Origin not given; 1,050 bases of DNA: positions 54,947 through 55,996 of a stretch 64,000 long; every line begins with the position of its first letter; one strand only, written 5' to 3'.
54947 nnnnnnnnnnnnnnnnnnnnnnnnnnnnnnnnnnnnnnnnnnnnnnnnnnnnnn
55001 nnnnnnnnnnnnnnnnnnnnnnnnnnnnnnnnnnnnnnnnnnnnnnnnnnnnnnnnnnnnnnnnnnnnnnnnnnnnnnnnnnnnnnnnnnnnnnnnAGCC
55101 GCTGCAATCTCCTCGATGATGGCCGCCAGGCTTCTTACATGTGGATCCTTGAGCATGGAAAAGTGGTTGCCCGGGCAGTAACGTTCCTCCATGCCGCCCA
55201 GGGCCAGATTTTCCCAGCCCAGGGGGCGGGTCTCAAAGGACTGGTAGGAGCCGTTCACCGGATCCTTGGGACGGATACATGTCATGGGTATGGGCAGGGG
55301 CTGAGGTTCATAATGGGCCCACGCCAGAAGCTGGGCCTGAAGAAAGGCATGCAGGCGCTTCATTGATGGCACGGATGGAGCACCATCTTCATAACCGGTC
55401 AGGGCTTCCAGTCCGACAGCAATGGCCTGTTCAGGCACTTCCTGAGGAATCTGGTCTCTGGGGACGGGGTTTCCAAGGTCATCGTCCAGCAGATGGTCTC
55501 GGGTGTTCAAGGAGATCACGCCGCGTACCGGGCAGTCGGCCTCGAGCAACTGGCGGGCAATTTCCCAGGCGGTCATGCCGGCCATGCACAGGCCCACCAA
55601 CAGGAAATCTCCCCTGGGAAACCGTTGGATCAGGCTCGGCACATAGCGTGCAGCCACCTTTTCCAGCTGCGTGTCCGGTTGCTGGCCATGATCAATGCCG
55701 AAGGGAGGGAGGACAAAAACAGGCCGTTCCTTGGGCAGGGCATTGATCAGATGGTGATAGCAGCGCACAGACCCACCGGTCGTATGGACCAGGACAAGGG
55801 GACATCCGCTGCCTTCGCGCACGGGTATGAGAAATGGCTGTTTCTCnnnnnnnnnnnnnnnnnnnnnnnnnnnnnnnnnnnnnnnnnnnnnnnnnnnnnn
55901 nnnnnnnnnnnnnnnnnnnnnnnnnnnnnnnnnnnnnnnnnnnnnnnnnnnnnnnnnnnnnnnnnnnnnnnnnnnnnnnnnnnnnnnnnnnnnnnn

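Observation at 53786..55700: NRPS termination region has a TE-like domain with Cys in the nucleophile position (GLCMAG), followed by an extra C-terminal condensation domain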

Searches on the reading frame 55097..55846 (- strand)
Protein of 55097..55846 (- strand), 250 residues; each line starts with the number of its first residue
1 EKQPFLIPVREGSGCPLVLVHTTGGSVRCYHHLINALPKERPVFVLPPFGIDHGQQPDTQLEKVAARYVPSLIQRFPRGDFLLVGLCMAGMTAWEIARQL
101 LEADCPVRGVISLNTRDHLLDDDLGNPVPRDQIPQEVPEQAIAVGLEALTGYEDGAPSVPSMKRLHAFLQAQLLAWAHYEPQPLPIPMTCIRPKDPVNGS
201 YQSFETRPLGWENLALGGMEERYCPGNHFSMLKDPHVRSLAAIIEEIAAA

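Call 6: search_solved_structures(query=window:55097-55846:-, max_evalue=1, show_alignments=4)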
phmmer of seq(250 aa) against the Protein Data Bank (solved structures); distinct sequences matched with E-value up to 1: 40.
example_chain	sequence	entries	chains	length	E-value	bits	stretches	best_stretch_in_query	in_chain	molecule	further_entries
4zxh_A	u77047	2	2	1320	2.1e-14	56.9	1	5-119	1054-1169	ABBFA_003403 | Tyrocidine synthetase 3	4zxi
3lcr_A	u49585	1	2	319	3.7e-09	39.6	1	15-244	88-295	Tautomycetin biosynthetic PKS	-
8cuy_A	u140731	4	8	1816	1.3e-06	31.3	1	6-111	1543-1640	Polyketide synthase PKS13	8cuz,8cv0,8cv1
7uk4_A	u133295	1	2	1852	1.3e-06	31.3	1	6-111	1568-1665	Polyketide synthase PKS13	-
6ojc_A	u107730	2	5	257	3.6e-06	29.9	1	11-242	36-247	NocB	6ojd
7dxo_A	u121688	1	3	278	5.4e-06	29.3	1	6-136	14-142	Non-ribosomal peptide synthetase 4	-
7crn_A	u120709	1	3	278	7.3e-06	28.9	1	6-136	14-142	Non-ribosomal peptide synthetase 4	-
8tqv_A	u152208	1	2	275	1.6e-05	27.7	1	12-103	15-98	Polyketide synthase Pks13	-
5v3w_A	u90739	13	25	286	1.8e-05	27.6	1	11-103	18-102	Polyketide synthase Pks13 (Termination polyketide synthase) | Polyketide synthase Pks13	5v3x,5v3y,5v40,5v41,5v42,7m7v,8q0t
5v3z_A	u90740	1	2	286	1.8e-05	27.6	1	11-103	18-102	Polyketide synthase Pks13 (Termination polyketide synthase)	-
7vjt_A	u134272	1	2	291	1.8e-05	27.6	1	11-103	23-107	Polyketide synthase Pks13 (Termination polyketide synthase)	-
9f7b_A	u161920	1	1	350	2.4e-05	27.2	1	9-116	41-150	3-hydroxyacyl-[acyl-carrier-protein] dehydratase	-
6ecd_A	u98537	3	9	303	0.00011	25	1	184-245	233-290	Vlm2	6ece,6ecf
9f48_A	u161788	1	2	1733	0.00014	24.7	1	12-103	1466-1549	Polyketide synthase Pks13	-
6ecb_A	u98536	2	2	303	0.00015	24.6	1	184-245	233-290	Vlm2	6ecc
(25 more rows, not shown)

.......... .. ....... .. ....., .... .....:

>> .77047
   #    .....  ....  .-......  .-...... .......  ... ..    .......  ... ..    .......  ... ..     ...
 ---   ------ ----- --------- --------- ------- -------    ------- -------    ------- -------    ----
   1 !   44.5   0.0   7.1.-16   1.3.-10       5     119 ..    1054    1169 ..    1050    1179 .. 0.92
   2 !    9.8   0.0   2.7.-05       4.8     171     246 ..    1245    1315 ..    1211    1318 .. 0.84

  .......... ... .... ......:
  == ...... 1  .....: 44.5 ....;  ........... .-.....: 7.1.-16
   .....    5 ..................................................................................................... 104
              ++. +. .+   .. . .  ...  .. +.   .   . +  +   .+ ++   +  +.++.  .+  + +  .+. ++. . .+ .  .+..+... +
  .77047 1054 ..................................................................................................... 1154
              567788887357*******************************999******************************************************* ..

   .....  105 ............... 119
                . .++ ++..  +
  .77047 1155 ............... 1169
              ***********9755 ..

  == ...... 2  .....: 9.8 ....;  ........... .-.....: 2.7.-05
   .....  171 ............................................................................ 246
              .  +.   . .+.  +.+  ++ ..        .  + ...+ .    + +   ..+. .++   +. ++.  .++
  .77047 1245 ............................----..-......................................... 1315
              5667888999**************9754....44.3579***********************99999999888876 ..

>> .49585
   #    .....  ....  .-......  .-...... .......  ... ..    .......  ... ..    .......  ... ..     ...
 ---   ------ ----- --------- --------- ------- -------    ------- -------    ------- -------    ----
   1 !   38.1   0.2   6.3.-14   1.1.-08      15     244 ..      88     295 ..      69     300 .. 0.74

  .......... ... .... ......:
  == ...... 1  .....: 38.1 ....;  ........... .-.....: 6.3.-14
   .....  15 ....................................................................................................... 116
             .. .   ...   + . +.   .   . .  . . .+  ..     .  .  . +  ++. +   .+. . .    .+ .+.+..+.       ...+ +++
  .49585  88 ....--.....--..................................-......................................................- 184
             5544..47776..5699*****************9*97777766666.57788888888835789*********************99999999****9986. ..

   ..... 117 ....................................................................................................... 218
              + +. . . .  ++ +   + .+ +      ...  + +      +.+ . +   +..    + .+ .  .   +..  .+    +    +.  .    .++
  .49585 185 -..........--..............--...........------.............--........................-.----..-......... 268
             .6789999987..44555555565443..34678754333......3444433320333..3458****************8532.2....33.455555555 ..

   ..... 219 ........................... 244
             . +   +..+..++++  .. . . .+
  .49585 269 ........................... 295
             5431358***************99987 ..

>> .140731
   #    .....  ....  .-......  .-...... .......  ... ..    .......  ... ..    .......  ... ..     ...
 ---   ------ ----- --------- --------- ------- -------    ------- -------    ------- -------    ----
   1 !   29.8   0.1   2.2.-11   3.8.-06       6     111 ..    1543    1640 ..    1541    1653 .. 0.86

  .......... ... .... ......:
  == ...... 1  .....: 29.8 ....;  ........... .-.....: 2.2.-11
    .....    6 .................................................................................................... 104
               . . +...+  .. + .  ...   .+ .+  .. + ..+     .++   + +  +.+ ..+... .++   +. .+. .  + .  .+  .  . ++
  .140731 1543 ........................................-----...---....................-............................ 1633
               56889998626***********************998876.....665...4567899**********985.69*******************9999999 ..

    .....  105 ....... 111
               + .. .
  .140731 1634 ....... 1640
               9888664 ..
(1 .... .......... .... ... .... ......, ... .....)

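Call 26: find_homologous_proteins(query=window:55097-55846:-, max_evalue=0.001)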
Query seq(250 aa) (250 aa): 1 proteins with E <= 0.001 among 1092 candidates.
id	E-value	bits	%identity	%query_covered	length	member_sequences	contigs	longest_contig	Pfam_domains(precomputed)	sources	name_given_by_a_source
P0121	4.4e-32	130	57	42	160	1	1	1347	-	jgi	jgi:hypothetical protein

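Call 31: search_protein_representatives(protein=window:55097-55846:-)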
Query: 250 residues. Proteins with E-value up to 0.001 (for the whole library): 17611; up to 1e-10: 4149; up to 1e-30: 11. The best 150 are listed.
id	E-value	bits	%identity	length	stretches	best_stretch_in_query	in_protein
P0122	4.2e-106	370.6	67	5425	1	6-248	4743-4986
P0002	3.3e-104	364.4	65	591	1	6-249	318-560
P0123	8.4e-80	284.4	54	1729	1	6-247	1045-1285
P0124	1.7e-54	201.4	45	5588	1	6-248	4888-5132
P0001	2.4e-52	194.4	45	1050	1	2-244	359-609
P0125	3.1e-51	190.7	46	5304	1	6-242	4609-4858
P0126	2.9e-35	138.4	36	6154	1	4-249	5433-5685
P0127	3.3e-35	138.2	38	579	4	6-111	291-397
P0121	1.4e-32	129.6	58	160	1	143-245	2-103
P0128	3.4e-32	128.3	34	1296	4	9-108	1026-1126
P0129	1.1e-31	126.6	35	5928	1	3-249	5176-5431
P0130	3.8e-30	121.6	32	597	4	163-242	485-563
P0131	1.3e-28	116.6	32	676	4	6-121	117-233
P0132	1.8e-28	116.2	32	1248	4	6-107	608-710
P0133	2.6e-28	115.6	34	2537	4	6-101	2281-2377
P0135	7.0e-28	114.2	36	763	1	3-247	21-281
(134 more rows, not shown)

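Call 33: list_cluster_members(proteins=[P0122, P0123, P0124, P0125, P0126, P0129, P0135])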
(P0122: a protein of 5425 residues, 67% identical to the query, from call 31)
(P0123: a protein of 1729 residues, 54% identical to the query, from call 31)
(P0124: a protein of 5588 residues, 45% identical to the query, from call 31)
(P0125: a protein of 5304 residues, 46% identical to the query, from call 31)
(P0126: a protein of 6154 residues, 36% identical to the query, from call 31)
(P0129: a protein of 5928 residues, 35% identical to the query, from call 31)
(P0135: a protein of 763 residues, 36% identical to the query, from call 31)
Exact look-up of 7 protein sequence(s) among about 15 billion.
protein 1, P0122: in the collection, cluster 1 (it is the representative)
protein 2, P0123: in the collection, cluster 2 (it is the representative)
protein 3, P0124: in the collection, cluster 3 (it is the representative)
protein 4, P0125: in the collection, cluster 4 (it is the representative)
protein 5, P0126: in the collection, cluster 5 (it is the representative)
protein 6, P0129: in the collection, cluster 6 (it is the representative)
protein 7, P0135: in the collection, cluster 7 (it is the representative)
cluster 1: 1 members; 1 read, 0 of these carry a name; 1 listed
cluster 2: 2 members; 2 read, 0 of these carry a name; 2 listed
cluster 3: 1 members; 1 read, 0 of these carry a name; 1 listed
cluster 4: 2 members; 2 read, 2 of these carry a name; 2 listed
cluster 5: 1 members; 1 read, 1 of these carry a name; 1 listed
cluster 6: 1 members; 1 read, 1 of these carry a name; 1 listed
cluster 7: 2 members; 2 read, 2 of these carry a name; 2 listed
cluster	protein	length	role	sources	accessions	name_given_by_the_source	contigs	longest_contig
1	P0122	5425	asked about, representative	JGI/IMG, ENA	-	-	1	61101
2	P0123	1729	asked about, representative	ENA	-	-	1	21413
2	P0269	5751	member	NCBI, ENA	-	-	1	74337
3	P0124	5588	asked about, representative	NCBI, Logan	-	-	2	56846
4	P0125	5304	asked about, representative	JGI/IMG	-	amino acid adenylation domain-containing protein/non-ribosomal peptide synthase protein ...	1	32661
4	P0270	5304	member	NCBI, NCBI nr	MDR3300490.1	MAG: amino acid adenylation domain-containing protein [Candidatus Accumulibacter sp.] | amino acid adenylation domain-containing protein [Accumulibacter sp.]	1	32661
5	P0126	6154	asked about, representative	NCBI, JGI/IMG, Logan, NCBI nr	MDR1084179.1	MAG: amino acid adenylation domain-containing protein [Deltaproteobacteria bacterium] | amino acid adenylation domain-containing protein | amino acid adenylation domain-containing protein [Deltaproteobacteria bacterium]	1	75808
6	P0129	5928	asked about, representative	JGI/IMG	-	amino acid adenylation domain-containing protein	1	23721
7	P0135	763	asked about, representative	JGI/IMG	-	non-ribosomal peptide synthase protein (TIGR01720 family)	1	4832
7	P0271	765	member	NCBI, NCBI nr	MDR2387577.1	MAG: condensation domain-containing protein, partial [Deltaproteobacteria bacterium] | condensation domain-containing protein [Deltaproteobacteria bacterium]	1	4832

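Call 35: find_encoding_contigs(protein=P0122, flank=10000, max_places=2)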
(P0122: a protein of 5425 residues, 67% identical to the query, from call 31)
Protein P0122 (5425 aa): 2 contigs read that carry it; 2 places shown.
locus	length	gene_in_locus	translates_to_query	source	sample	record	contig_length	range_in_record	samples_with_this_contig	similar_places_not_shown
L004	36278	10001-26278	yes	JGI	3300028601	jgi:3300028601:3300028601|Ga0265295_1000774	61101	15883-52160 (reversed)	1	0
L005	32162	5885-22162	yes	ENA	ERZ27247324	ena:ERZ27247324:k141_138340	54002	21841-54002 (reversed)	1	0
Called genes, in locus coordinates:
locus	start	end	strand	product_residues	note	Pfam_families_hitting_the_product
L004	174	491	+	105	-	PF00893:Multi_Drug_Res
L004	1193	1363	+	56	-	-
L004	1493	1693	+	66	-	PF02416:TatA_B_E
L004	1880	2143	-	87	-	PF10387:DUF2442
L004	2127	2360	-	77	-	PF13711:DUF4160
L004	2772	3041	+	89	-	PF00239:Resolvase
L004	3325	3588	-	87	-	-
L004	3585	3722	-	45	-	-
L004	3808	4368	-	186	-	PF00565:SNase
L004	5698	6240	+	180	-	PF05128:DUF697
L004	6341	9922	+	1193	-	PF00144:Beta-lactamase, PF03797:Autotransporter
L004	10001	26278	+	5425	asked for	PF00550:PP-binding, PF00202:Aminotran_3, PF00668:Condensation, PF00501:AMP-binding, PF13193:AMP-binding_C, PF00550:PP-binding, PF00668:Condensation, PF00501:AMP-binding, +12 more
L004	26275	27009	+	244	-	PF01648:ACPS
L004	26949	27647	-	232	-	PF00561:Abhydrolase_1, PF00975:Thioesterase, PF12146:Hydrolase_4 (weak), PF12697:Abhydrolase_6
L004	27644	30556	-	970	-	PF00109:ketoacyl-synt, PF02801:Ketoacyl-synt_C, PF16197:KAsynt_C_assoc, PF00698:Acyl_transf_1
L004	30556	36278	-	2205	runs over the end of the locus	PF00698:Acyl_transf_1, PF00550:PP-binding, PF00109:ketoacyl-synt, PF02801:Ketoacyl-synt_C, PF16197:KAsynt_C_assoc, PF00698:Acyl_transf_1, PF21089:PKS_DH_N, PF14765:PS-DH, +5 more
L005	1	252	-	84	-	?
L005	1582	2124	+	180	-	PF05128:DUF697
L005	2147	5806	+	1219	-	PF00144:Beta-lactamase, PF03797:Autotransporter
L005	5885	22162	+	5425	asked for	PF00550:PP-binding, PF00202:Aminotran_3, PF00668:Condensation, PF00501:AMP-binding, PF13193:AMP-binding_C, PF00550:PP-binding, PF00668:Condensation, PF00501:AMP-binding, +12 more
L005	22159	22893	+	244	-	PF01648:ACPS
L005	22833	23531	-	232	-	PF00561:Abhydrolase_1, PF00975:Thioesterase, PF12146:Hydrolase_4 (weak), PF12697:Abhydrolase_6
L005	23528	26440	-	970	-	PF00109:ketoacyl-synt, PF02801:Ketoacyl-synt_C, PF16197:KAsynt_C_assoc, PF00698:Acyl_transf_1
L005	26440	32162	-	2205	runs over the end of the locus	PF00698:Acyl_transf_1, PF00550:PP-binding, PF00109:ketoacyl-synt, PF02801:Ketoacyl-synt_C, PF16197:KAsynt_C_assoc, PF00698:Acyl_transf_1, PF21089:PKS_DH_N, PF14765:PS-DH, +5 more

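Call 49: predict_structure(alignment_id=A2)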
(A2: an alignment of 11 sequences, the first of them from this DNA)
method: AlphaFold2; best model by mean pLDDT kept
length: 250 residues; sequences in the alignment: 11
mean_pLDDT: 86.8   pTM: 0.88
mean pLDDT of the five models: 86.8, 86.1, 86.0, 85.6, 84.8
residues with pLDDT >= 90: 133; 70-90: 94; 50-70: 22; < 50: 1
segments of 3 or more residues with pLDDT < 50: none
pLDDT, mean of each block of 10 residues (from residue 1): 77 96 86 96 90 73 93 94 94 96 96 77 74 81 82 65 83 88 94 88 74 89 92 95 97
secondary structure, 60 per line:
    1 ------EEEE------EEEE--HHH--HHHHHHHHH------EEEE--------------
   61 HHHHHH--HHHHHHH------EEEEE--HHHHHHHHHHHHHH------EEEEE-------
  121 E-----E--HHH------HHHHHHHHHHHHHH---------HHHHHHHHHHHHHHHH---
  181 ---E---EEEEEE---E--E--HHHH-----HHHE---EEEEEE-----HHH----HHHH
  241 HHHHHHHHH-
elements in order: E7-10 E17-20 H28-36 E43-46 H61-66 H69-75 E82-86 H89-102 E109-113 H139-152 H162-177 E188-193 H203-206 E219-224 H237-249

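Call 51: fold_search(model_id=the predicted structure, library=pdb)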
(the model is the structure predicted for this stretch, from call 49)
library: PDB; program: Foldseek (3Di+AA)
matches with E <= 10: 1740; with E <= 0.001: 1186
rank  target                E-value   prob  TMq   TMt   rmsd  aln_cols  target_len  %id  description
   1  4zxh                  3.9e-17  1.00  0.74  0.16   6.7       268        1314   22  Crystal Structure of holo-AB3403 a four domain nonribosomal peptide synthetase from Acinetobacter Baumanii (released 2015-12-30)
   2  6ece_A                7.2e-16  1.00  0.70  0.68   6.2       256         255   22  Vlm2 thioesterase domain with genetically encoded 2,3-diaminopropionic acid bound with a dodecadepsipeptide, space gro (released 2018-12-12)
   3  6ecb                  2.6e-15  1.00  0.66  0.63   7.5       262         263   22  Vlm2 thioesterase domain wild type structure 1 (released 2018-12-12)
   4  6ecf_A                4.7e-15  1.00  0.68  0.68   5.4       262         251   22  Vlm2 thioesterase domain with genetically encoded 2,3-diaminopropionic acid bound with a dodecadepsipeptide, space gro (released 2018-12-12)
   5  6ecf_C                5.3e-15  1.00  0.69  0.69   5.0       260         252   23  Vlm2 thioesterase domain with genetically encoded 2,3-diaminopropionic acid bound with a dodecadepsipeptide, space gro (released 2018-12-12)
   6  6ecf_E                9.2e-15  1.00  0.69  0.67   4.9       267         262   22  Vlm2 thioesterase domain with genetically encoded 2,3-diaminopropionic acid bound with a dodecadepsipeptide, space gro (released 2018-12-12)
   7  6ecf_B                9.2e-15  1.00  0.67  0.67   4.9       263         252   22  Vlm2 thioesterase domain with genetically encoded 2,3-diaminopropionic acid bound with a dodecadepsipeptide, space gro (released 2018-12-12)
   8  9f7b                  9.2e-15  1.00  0.68  0.59   7.7       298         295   22  Thioesterase domain (GbnD6 TE domain) from the gladiolin PKS (released 2025-05-14)
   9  6ecd_A                1.2e-14  1.00  0.64  0.65   7.6       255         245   22  Vlm2 thioesterase domain with genetically encoded 2,3-diaminopropionic acid bound with a tetradepsipeptide (released 2018-12-12)
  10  8q0t_B                1.3e-14  1.00  0.69  0.65   7.5       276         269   18  Identification and optimisation of novel inhibitors of the Polyketide synthetase 13 thioesterase domain with antituber (released 2023-11-22)
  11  5v3x_B                1.4e-14  1.00  0.68  0.63   7.4       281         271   19  Crystal Structure of Mtb Pks13 Thioesterase domain in complex with inhibitor TAM1 (released 2017-07-05)
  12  5v42_B                2.1e-14  1.00  0.69  0.64   7.2       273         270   19  Crystal Structure of Mtb Pks13 Thioesterase domain in complex with inhibitor TAM3 (released 2017-07-05)
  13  7dxo_A                2.3e-14  1.00  0.70  0.67   6.3       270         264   20  The mutant of bifunctional thioesterase catalyzing epimerization and cyclization (released 2022-01-26)
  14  7crn_C                2.4e-14  1.00  0.67  0.64   5.8       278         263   20  The Functional Characterization and Crystal Structure of the Bifunctional Thioesterase Catalyzing Epimerization and Cy (released 2021-08-18)
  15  7crn_A                2.9e-14  1.00  0.68  0.65   5.9       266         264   20  The Functional Characterization and Crystal Structure of the Bifunctional Thioesterase Catalyzing Epimerization and Cy (released 2021-08-18)
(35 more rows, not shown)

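Call 67: find_related_loci(query=A2, collection=metagenome_contigs, flank=6000)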
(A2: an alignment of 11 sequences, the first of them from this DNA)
Query A2 (250 aa) in metagenome_contigs; peptide patterns used: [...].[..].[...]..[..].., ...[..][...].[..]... (x = any residue, [..] = any of these).
127 stretches matched a pattern; 5 encode a relative of the query (tblastn E <= 1e-3); 5 distinct loci.
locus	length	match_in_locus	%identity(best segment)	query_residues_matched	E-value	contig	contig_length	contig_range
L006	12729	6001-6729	67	6-247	1e-110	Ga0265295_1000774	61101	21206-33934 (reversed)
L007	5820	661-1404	59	6-250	6e-97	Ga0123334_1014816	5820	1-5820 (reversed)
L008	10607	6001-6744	59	6-250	6e-97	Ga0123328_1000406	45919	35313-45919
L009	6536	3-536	50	68-245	6e-53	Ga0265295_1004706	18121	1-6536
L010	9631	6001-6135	46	81-126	1e-7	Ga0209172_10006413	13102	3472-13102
